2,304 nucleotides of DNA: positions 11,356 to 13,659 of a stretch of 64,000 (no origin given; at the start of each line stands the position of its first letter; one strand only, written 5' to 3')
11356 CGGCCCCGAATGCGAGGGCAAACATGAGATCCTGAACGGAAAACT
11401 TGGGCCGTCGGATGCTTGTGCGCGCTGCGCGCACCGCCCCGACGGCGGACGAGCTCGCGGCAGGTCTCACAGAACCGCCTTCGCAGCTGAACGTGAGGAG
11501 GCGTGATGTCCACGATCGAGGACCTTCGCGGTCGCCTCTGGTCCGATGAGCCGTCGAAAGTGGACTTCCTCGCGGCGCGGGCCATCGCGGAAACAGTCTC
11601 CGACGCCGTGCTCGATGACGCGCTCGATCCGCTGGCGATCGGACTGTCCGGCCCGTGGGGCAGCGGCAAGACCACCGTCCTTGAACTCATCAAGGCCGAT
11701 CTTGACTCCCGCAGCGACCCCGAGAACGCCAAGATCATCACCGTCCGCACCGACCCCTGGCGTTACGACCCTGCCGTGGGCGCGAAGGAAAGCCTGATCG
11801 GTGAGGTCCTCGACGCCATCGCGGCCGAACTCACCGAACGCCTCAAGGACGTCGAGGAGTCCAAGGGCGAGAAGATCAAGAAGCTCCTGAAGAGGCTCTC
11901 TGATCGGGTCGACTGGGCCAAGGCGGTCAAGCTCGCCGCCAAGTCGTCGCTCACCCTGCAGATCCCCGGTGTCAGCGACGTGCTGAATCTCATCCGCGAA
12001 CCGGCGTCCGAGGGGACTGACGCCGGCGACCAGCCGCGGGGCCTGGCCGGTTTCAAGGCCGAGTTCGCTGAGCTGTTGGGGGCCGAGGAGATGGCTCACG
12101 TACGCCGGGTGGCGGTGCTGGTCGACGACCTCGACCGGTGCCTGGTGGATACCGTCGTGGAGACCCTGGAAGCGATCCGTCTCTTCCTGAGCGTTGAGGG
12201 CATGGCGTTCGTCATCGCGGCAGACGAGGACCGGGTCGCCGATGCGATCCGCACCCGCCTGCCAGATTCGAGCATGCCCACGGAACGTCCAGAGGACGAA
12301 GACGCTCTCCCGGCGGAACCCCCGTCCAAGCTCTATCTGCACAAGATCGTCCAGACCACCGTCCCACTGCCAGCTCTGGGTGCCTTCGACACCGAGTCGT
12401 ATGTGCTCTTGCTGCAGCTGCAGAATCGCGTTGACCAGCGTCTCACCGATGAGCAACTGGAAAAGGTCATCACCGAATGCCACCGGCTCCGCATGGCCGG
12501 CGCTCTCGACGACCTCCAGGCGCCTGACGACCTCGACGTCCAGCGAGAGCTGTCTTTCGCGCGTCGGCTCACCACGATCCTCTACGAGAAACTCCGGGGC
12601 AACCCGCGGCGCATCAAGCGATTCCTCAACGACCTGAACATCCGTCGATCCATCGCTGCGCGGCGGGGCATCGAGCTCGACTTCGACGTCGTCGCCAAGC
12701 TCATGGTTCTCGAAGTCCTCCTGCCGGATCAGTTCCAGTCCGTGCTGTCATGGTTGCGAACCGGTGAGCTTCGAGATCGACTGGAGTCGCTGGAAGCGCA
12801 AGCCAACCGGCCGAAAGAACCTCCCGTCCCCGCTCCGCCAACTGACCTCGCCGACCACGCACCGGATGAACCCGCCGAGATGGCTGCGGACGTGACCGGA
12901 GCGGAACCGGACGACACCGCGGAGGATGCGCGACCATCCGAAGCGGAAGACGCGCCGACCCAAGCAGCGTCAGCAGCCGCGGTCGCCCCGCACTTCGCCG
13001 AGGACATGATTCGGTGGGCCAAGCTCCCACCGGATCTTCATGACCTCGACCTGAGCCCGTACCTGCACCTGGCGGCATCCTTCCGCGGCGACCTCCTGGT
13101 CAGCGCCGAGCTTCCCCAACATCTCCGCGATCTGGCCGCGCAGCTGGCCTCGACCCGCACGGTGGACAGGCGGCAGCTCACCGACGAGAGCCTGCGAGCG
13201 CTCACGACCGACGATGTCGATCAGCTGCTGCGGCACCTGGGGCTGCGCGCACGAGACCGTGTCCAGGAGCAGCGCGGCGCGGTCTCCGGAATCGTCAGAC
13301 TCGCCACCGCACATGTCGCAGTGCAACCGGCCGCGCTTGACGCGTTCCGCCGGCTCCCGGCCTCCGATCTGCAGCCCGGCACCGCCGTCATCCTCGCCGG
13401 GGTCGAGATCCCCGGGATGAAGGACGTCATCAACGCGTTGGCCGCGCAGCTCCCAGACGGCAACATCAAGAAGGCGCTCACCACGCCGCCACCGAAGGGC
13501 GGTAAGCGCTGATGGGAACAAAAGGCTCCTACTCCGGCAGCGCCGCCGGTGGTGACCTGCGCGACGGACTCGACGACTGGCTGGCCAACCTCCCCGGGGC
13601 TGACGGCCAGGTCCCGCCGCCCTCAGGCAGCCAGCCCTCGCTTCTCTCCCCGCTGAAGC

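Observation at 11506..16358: Complete QatABCD-type anti-phage locus (KAP NTPase / QatB / QueC-like / TatD-like) carried as cargo next to a conjugative relaxase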

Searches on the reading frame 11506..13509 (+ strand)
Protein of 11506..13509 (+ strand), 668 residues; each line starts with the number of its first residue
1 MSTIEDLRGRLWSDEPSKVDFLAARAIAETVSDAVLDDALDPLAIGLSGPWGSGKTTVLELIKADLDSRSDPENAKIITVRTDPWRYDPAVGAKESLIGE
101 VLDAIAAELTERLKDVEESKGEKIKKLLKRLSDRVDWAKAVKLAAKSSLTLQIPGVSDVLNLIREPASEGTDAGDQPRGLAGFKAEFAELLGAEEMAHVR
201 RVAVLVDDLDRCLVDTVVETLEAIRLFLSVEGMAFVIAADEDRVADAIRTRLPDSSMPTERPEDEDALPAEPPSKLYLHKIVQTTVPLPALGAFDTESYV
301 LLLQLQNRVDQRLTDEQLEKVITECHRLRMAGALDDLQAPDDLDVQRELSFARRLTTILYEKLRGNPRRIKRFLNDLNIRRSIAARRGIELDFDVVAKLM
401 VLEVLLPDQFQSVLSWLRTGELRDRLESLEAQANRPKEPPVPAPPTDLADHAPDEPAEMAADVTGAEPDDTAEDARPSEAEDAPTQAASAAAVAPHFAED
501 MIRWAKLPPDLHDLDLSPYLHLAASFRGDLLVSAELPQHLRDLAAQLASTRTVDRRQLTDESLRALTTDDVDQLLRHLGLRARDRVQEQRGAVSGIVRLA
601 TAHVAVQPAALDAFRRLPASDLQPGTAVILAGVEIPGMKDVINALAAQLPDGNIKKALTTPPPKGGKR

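Call 3: search_protein_families(library=padloc, proteins=[window:11506-13509:+], max_evalue=0.01)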
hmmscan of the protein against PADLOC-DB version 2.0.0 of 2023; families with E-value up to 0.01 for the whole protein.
window:11506-13509:+ (668 aa): 9 families
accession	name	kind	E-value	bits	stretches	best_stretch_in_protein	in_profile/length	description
PDLC02209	QatA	-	1.3e-80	269.8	2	164-624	169-596/646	-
PDLC02210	QatA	-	1.2e-47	160.8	2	176-403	183-401/593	-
PDLC02361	PifA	-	3.1e-23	80.2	1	20-299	17-264/720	PifA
PDLC04959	PDC-S20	-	2.3e-21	74.9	1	14-249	13-235/464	-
PDLC04957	PDC-S20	-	7.2e-13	46.8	1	44-249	32-232/446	-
PDLC04958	PDC-S20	-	1.1e-10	39.5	1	47-309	33-273/458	-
PDLC04956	PDC-S20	-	7.4e-07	26.9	1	194-249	174-229/450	-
PDLC05029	PDC-S49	-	0.002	14.9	0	204-246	135-176/619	-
PDLC05031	PDC-S49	-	0.0094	12.8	0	44-68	26-50/624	-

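Call 4: search_protein_families(library=pfam, proteins=[window:11506-13509:+], max_evalue=0.01)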
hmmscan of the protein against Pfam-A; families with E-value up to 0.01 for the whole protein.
window:11506-13509:+ (668 aa): 4 families
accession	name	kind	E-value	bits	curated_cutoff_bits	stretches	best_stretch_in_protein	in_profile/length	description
PF07693.20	KAP_NTPase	-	9e-37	127.3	20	1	26-383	3-292/293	KAP family P-loop domain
PF13401.12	AAA_22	-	0.00062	20.5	27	0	47-133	10-65/130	AAA domain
PF25199.1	nSTAND_NTPase5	-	0.001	19.3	34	0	22-66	19-65/145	Novel STAND NTPase 5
PF13191.12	AAA_16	-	0.0016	19.4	32.6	1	43-211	25-143/167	AAA ATPase domain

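Call 5: search_protein_families(library=ncbifam, proteins=[window:11506-13509:+], max_evalue=0.01)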
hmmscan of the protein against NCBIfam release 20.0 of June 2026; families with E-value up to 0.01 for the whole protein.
window:11506-13509:+ (668 aa): 2 families
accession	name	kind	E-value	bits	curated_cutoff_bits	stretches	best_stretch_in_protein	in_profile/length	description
NF041923.1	QatA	equivalog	2.8e-94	317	600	2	172-628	176-597/628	Qat anti-phage system ATPase QatA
NF047389.1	ATPase_Sll1717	subfamily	0.008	15.3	75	0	44-211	31-196/454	P-loop ATPase, Sll1717 family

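Call 54: search_solved_structures(query=window:11506-13509:+, max_evalue=0.001, show_alignments=1)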
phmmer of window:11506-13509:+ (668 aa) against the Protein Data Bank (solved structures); distinct sequences matched with E-value up to 0.001: 0.
